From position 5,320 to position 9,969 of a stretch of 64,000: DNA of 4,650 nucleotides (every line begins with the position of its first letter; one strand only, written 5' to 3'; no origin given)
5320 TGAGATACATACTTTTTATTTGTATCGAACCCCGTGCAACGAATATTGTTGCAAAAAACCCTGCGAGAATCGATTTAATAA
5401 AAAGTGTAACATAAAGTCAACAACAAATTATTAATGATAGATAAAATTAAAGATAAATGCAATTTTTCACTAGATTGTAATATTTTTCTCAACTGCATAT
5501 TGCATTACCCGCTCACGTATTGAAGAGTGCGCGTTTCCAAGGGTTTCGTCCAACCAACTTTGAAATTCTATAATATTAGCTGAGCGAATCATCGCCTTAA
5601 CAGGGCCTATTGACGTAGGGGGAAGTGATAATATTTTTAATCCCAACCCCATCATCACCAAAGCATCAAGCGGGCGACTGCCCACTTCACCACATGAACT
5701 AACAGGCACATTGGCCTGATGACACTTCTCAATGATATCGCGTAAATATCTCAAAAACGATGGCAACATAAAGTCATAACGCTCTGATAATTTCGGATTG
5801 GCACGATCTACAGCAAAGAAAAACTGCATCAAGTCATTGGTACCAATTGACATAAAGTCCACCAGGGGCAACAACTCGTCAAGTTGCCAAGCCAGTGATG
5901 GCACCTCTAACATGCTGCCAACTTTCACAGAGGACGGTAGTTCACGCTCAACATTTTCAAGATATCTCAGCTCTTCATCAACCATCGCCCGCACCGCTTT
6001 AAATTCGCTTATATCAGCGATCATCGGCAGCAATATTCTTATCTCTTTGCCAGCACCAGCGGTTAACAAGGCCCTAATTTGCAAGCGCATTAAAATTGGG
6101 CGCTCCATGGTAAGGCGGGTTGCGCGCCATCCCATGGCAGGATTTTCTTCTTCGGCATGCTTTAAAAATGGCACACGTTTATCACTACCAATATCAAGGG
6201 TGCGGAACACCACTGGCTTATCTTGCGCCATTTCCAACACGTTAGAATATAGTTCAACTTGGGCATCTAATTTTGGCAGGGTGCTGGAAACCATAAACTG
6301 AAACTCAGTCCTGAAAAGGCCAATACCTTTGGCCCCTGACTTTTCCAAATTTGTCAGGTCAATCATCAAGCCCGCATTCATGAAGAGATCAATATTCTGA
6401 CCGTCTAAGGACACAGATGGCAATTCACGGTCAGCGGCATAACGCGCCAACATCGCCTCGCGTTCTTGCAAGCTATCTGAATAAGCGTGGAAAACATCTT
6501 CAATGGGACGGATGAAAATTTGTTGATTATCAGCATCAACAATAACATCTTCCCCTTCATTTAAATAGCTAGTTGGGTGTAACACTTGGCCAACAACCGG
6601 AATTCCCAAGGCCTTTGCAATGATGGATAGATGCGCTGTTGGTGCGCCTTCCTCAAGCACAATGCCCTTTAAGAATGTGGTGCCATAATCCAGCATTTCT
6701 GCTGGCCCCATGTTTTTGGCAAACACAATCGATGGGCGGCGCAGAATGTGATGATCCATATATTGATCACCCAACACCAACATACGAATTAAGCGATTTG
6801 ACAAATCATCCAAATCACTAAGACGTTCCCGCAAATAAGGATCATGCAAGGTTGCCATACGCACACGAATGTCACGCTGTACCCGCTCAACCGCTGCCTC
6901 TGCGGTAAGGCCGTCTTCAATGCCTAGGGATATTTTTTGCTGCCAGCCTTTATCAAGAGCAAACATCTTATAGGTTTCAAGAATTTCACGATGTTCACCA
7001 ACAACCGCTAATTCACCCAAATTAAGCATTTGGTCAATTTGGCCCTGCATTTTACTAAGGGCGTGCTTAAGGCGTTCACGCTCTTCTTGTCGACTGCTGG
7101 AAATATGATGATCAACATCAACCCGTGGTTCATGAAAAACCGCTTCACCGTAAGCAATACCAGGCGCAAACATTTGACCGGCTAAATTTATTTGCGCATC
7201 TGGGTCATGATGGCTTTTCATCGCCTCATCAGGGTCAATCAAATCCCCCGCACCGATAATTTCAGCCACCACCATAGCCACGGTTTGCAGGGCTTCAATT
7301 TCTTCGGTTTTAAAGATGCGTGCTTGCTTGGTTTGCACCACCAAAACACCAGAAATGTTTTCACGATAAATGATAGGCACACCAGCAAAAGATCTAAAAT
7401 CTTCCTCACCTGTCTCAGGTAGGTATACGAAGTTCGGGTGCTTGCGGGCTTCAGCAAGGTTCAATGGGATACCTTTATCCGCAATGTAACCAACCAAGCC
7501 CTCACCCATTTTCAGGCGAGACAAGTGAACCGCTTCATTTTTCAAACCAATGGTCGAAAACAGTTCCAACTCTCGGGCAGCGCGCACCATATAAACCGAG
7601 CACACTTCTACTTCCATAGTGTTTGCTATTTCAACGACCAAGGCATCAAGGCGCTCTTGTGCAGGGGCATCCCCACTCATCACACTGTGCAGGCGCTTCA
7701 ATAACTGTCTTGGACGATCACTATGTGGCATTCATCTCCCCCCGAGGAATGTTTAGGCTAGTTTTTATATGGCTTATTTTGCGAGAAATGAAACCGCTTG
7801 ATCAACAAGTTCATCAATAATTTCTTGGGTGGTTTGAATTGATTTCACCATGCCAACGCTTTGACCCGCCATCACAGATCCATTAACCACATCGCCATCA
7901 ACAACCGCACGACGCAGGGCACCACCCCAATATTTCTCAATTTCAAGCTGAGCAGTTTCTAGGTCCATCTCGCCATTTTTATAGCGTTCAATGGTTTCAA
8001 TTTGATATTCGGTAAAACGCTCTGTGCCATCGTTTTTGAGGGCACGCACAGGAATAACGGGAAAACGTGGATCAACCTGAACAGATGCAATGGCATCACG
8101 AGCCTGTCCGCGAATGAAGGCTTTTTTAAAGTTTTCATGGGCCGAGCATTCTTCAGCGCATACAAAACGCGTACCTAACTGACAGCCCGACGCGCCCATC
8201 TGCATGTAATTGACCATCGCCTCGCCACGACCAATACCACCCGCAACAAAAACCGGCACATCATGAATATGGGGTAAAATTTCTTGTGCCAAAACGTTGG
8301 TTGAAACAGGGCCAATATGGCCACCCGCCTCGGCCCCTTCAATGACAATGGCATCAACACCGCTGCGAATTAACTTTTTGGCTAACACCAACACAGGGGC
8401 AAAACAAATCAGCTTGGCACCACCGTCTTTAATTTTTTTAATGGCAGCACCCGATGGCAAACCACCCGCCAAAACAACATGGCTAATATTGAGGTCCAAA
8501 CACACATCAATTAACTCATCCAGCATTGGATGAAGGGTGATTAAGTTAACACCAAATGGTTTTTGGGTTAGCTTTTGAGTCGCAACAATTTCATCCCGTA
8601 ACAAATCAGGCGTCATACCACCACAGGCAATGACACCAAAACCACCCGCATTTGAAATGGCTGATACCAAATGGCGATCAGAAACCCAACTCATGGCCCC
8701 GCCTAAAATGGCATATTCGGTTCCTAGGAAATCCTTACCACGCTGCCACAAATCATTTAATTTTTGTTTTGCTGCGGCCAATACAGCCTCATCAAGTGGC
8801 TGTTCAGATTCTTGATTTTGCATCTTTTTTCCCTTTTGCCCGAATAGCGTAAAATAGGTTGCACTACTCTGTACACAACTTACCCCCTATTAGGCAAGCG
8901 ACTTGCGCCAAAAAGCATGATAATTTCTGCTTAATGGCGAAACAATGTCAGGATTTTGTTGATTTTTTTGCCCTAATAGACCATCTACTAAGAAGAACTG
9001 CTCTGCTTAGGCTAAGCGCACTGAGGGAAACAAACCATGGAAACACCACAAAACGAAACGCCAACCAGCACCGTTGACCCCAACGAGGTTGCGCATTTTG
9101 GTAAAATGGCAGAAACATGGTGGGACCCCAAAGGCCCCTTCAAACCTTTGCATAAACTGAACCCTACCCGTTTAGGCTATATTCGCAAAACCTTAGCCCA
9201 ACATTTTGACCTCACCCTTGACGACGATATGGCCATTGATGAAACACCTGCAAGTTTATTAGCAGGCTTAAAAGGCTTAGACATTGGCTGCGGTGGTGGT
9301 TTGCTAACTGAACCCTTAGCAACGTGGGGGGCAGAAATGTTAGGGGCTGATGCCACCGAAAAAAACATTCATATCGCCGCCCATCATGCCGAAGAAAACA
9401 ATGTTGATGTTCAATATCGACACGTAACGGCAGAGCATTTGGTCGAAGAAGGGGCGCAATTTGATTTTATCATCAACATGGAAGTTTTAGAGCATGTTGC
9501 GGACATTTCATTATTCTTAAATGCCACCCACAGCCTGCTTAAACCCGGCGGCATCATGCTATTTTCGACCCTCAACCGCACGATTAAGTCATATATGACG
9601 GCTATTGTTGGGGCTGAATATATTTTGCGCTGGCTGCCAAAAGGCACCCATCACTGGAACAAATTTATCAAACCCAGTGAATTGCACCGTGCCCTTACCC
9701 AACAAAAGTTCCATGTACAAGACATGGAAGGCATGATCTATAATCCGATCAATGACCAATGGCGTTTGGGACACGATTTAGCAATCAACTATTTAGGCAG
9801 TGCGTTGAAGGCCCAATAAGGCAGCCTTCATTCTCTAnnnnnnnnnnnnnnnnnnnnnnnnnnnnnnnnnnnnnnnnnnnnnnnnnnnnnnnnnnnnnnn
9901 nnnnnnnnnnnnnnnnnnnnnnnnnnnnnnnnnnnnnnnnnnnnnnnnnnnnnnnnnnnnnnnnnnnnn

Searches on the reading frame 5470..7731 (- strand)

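Call 46: search_protein_families(library=pfam, max_evalue=0.00001, proteins=[window:5470-7731:-])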
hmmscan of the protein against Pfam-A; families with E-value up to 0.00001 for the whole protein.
window:5470-7731:- (753 aa): 5 families
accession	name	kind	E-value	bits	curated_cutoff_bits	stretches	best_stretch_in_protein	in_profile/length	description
PF02896.24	PEP-utilizers_C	-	4.9e-86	288.9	22.8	1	431-719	4-292/293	PEP-utilising enzyme, PEP-binding domain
PF05524.18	PEP-utilisers_N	-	3.8e-21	75.9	24.4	1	185-303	2-121/121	PEP-utilising enzyme, N-terminal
PF01590.32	GAF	-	7.7e-17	62.5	22.4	1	25-157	3-131/133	GAF domain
PF00391.29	PEP-utilizers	-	2.7e-13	49.7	23.1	1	332-402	3-71/72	PEP-utilising enzyme, mobile domain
PF13185.12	GAF_2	-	2.9e-11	44.2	28.6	1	28-159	8-135/136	GAF domain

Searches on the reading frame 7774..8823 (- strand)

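Call 46: search_protein_families(library=pfam, max_evalue=0.00001, proteins=[window:7774-8823:-])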
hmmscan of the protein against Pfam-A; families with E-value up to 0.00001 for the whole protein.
window:7774-8823:- (349 aa): 3 families
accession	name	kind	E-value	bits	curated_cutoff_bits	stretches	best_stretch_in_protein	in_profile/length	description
PF03060.21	NMO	-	7.2e-52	177.2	28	2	105-341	106-330/331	Nitronate monooxygenase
PF05690.20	ThiG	-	7.4e-08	32.5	23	1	130-238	119-226/247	Thiazole biosynthesis protein ThiG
PF00478.31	IMPDH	-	4.7e-06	26.3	25.6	0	38-217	36-173/345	IMP dehydrogenase / GMP reductase domain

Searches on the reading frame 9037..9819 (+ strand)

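Call 46: search_protein_families(library=pfam, max_evalue=0.00001, proteins=[window:9037-9819:+])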
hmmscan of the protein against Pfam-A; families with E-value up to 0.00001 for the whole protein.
window:9037-9819:+ (260 aa): 7 families
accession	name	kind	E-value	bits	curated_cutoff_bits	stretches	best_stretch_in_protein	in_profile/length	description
PF13489.12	Methyltransf_23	-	1.4e-22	80.6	27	1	71-226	17-160/164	Methyltransferase domain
PF08241.18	Methyltransf_11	-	1.2e-19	71.1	21.2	1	81-176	1-95/95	Methyltransferase domain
PF13649.12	Methyltransf_25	-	2.1e-17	64.1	27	1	81-172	2-97/97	Methyltransferase domain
PF13847.12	Methyltransf_31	-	4e-15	56.2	27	1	77-210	4-128/145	Methyltransferase domain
PF08242.18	Methyltransf_12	-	4.2e-15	56.7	30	1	81-173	1-97/98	Methyltransferase domain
PF02353.26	CMAS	-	8.7e-09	35.5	27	1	73-203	59-193/273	Mycolic acid cyclopropane synthetase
PF06325.19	PrmA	-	1.1e-06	28.8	22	1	78-178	163-260/296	Ribosomal protein L11 methyltransferase (PrmA)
